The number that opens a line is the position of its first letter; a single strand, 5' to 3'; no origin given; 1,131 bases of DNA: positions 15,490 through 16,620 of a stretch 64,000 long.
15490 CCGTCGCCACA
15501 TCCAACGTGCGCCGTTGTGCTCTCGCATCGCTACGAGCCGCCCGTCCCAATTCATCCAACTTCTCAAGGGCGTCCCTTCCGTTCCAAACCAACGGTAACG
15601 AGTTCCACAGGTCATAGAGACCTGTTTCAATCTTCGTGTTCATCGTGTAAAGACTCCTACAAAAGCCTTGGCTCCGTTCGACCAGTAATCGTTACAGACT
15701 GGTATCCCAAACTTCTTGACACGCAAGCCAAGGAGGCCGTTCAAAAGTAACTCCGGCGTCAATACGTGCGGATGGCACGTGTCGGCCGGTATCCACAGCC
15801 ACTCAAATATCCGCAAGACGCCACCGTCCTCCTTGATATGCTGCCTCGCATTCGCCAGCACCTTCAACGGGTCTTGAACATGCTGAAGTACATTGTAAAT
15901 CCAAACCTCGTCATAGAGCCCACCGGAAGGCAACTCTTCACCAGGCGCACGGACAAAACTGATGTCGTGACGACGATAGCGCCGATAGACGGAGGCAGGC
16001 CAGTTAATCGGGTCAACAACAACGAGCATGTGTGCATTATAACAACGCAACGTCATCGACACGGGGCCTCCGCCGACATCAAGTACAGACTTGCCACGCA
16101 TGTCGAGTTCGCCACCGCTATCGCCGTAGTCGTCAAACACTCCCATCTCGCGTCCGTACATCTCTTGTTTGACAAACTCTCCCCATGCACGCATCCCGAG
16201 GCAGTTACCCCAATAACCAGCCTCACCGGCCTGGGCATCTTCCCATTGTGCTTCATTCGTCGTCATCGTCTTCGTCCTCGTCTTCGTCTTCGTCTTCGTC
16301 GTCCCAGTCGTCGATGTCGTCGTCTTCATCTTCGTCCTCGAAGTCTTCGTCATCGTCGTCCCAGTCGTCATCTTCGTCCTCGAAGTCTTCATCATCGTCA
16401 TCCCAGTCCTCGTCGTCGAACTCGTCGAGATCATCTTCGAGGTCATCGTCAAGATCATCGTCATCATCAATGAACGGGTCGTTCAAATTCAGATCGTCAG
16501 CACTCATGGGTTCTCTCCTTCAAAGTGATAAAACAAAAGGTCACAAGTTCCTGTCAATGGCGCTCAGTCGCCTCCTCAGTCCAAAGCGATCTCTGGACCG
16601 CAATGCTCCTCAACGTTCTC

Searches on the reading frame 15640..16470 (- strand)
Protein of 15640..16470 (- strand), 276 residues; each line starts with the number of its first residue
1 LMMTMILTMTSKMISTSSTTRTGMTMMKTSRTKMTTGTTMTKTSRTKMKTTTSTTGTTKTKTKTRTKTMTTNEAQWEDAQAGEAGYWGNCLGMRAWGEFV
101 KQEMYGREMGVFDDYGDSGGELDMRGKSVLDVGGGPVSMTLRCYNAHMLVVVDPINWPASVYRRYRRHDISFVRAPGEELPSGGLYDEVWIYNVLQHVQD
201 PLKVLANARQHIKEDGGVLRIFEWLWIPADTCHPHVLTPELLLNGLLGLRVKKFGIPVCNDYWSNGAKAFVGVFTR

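Call 61: search_protein_families(library=pfam, proteins=[window:15640-16470:-], max_evalue=0.01)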
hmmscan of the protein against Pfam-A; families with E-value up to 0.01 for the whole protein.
window:15640-16470:- (276 aa): 5 families
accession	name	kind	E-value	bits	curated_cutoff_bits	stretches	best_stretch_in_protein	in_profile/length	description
PF13489.12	Methyltransf_23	-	1e-07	32.3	27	1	125-219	22-115/164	Methyltransferase domain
PF08241.18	Methyltransf_11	-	5.9e-06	27.3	21.2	1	130-216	1-91/95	Methyltransferase domain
PF08242.18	Methyltransf_12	-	7e-06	27.1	30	1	162-217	40-97/98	Methyltransferase domain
PF13649.12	Methyltransf_25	-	0.00012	23.2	27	1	129-216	1-97/97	Methyltransferase domain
PF08003.17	Methyltransf_9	-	0.00044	19.8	23.8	1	123-239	113-232/315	Protein of unknown function (DUF1698)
